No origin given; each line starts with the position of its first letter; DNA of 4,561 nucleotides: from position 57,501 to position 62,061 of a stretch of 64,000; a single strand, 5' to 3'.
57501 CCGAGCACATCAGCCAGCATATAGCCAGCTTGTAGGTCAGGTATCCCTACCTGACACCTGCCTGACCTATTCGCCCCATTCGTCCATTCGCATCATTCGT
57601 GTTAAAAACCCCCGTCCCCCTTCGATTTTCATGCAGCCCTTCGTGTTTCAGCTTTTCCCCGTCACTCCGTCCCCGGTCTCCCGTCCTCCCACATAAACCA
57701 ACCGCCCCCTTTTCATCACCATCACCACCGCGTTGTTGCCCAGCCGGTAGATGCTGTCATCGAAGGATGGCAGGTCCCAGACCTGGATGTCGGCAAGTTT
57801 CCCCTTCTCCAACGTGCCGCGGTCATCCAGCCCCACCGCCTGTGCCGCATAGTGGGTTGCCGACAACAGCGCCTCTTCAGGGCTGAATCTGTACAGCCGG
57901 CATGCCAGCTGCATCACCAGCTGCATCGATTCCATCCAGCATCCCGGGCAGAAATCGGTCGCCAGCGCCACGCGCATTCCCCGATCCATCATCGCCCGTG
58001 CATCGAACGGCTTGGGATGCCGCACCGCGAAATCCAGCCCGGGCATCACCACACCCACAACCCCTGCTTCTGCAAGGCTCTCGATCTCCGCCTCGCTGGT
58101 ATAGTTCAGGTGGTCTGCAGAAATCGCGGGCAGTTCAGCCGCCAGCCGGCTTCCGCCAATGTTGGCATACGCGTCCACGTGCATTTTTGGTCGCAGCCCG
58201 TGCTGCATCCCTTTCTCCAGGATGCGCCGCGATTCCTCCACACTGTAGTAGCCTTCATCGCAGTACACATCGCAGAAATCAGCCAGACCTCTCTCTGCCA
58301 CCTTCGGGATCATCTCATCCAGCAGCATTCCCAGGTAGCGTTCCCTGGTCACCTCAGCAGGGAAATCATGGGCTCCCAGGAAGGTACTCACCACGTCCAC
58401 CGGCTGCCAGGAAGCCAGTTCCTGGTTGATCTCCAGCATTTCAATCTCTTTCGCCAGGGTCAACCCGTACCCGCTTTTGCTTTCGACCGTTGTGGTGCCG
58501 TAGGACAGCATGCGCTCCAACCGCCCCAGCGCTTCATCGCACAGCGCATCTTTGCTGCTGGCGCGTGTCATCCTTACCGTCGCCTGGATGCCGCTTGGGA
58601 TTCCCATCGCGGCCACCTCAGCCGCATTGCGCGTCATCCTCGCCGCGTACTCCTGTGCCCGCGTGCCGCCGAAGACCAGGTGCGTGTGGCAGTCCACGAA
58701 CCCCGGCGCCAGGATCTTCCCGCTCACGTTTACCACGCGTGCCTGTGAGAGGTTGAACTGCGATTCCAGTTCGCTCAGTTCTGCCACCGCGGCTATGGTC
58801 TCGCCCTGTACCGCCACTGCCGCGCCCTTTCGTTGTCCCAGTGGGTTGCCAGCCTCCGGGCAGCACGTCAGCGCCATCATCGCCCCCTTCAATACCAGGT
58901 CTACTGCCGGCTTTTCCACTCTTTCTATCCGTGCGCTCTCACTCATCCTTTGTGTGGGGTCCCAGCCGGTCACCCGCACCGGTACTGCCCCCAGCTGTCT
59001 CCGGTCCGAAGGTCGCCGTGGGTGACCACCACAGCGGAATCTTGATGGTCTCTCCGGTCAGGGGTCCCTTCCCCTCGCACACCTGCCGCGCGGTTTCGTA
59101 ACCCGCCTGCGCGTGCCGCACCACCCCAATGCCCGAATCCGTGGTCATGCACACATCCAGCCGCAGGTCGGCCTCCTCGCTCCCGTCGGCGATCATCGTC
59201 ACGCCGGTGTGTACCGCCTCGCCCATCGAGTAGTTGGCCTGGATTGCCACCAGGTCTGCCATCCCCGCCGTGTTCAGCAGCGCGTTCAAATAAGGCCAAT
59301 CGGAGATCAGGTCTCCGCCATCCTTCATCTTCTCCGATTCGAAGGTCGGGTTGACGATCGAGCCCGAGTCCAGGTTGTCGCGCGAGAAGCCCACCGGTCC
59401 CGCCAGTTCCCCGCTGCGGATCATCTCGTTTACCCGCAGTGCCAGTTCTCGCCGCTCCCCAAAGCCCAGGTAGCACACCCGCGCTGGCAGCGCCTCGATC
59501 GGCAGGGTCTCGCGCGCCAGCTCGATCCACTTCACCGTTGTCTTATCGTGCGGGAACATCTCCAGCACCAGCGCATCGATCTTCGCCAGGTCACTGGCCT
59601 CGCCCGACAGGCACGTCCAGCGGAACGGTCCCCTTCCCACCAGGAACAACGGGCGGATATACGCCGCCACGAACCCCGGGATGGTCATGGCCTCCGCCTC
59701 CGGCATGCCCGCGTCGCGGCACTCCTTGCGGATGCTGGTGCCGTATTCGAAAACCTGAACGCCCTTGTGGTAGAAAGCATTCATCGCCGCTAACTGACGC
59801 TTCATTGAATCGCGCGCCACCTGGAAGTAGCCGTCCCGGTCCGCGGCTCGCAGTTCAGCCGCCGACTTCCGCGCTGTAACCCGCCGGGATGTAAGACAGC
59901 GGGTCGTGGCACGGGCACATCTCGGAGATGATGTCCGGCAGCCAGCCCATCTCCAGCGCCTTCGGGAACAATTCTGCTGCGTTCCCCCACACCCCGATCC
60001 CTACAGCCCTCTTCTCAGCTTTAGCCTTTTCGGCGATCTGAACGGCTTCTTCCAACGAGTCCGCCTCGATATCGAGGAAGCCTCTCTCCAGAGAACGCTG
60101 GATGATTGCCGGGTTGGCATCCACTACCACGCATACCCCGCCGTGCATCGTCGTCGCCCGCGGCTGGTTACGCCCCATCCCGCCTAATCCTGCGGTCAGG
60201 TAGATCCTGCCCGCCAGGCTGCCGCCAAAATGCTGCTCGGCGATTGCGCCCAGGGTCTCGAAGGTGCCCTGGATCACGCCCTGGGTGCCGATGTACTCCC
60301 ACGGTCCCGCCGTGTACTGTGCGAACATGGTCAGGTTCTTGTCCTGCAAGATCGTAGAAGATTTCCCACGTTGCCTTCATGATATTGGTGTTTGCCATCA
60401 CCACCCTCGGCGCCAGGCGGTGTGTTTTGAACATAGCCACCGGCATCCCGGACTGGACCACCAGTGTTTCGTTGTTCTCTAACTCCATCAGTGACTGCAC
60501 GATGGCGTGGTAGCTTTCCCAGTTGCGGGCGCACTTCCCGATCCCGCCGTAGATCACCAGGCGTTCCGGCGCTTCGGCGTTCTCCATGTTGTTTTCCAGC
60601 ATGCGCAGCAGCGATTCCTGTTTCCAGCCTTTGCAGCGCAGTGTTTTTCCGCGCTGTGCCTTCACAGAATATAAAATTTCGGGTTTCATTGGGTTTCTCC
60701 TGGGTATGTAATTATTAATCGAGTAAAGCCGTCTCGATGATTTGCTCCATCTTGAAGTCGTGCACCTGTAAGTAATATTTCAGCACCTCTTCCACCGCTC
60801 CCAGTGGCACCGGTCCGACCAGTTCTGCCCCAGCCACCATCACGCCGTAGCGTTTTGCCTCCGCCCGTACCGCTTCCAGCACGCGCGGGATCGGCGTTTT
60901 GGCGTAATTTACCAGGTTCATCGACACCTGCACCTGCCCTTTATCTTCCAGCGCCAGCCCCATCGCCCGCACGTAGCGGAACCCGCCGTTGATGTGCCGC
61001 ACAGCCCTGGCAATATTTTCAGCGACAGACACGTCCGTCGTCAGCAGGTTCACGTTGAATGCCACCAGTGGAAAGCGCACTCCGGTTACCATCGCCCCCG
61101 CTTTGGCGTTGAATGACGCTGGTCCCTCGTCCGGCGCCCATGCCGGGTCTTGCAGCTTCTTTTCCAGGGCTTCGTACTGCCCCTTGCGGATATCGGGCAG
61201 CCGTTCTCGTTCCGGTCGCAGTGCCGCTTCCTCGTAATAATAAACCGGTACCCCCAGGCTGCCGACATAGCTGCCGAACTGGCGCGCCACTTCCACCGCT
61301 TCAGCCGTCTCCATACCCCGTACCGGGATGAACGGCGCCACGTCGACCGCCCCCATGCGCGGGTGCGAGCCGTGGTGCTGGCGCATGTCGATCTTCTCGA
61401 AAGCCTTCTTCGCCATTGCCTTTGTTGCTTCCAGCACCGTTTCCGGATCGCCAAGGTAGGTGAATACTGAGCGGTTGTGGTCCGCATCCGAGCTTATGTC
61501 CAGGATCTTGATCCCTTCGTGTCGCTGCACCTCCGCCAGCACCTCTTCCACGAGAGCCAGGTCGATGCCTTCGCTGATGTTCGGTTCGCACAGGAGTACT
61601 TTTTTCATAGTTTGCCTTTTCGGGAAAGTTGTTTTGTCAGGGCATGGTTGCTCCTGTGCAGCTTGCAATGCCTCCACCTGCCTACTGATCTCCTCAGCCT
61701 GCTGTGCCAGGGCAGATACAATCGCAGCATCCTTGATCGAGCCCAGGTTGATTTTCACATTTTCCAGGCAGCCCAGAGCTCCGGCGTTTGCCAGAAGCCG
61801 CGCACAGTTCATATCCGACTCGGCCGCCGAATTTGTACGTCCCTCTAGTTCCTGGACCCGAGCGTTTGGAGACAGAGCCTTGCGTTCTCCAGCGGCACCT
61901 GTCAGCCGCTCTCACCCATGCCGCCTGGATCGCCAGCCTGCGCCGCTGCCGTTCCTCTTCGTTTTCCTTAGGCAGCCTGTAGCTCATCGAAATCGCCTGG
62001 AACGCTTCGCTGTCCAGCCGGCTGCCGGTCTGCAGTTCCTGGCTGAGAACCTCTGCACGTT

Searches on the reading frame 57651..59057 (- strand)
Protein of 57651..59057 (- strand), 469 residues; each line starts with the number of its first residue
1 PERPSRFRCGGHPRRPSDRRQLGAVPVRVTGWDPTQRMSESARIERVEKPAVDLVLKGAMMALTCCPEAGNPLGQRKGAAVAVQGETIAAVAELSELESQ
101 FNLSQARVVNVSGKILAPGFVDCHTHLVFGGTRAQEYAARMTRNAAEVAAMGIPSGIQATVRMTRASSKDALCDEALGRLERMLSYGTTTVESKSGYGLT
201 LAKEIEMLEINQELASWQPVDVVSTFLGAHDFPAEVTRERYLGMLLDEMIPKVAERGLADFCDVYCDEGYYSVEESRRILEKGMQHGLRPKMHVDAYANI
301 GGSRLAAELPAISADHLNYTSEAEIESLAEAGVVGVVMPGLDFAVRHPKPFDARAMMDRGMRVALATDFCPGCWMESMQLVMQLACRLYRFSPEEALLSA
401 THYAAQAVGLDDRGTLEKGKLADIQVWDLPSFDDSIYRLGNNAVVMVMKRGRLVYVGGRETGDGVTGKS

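Call 17: search_protein_families(library=pfam, proteins=[window:57651-59057:-], max_evalue=0.001)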
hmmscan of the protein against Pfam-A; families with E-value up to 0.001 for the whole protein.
window:57651-59057:- (469 aa): 3 families
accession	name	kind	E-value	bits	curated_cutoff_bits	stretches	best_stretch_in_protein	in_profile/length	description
PF07969.17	Amidohydro_3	-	1.3e-24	87.9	29.7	2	167-455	152-472/472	Amidohydrolase family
PF01979.26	Amidohydro_1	-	2.9e-20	73.2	25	1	324-454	205-345/345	Amidohydrolase family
PF22039.1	HUTI_composite_bact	-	0.00043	20.3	25.5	1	79-101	1-23/26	Imidazolonepropionase-like composite domain, bacteria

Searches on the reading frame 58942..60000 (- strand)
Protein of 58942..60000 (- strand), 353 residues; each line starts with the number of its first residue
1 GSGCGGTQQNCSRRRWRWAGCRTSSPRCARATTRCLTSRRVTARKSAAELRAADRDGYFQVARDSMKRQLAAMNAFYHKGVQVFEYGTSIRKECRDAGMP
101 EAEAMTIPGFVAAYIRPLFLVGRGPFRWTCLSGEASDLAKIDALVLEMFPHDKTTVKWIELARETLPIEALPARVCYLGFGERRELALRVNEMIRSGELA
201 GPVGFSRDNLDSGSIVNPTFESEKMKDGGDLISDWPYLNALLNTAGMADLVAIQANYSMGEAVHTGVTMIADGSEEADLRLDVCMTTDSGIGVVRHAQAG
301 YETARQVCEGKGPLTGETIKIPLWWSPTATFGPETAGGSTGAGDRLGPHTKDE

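Call 17: search_protein_families(library=pfam, proteins=[window:58942-60000:-], max_evalue=0.001)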
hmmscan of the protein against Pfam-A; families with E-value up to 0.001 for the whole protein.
window:58942-60000:- (353 aa): 2 families
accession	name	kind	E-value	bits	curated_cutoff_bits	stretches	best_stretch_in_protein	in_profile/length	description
PF17392.7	Urocanase_C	-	1.3e-69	234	23.6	1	117-308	1-194/196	Urocanase C-terminal domain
PF01175.24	Urocanase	-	1.7e-14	54.4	23.2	1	45-114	142-209/209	Urocanase Rossmann-like domain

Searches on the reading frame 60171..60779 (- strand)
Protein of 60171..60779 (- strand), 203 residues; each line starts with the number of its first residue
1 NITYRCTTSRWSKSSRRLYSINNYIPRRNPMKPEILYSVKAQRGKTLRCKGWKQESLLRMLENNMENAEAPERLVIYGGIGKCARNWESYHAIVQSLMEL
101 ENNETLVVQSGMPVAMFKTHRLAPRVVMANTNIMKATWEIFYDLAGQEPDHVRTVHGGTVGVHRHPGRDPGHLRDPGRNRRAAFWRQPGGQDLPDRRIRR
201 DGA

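Call 17: search_protein_families(library=pfam, proteins=[window:60171-60779:-], max_evalue=0.001)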
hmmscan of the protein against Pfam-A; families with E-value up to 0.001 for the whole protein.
window:60171-60779:- (203 aa): 1 family
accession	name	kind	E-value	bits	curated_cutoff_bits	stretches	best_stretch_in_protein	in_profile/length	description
PF17391.7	Urocanase_N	-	3.2e-36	124.4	23.2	1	39-144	1-110/127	Urocanase N-terminal domain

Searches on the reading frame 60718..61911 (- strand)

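Call 17: search_protein_families(library=pfam, proteins=[window:60718-61911:-], max_evalue=0.001)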
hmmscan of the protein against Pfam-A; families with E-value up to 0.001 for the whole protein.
window:60718-61911:- (398 aa): 3 families
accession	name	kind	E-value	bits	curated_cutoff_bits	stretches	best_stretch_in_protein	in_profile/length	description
PF07837.17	FTCD_N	-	2.7e-64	216.6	27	1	106-279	2-176/176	Formiminotransferase domain, N-terminal subdomain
PF02971.19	FTCD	-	2.8e-24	86.1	24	1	282-392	2-121/145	Formiminotransferase domain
PF04961.17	FTCD_C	-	2.3e-09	37.7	24.5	1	19-73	127-181/182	Formiminotransferase-cyclodeaminase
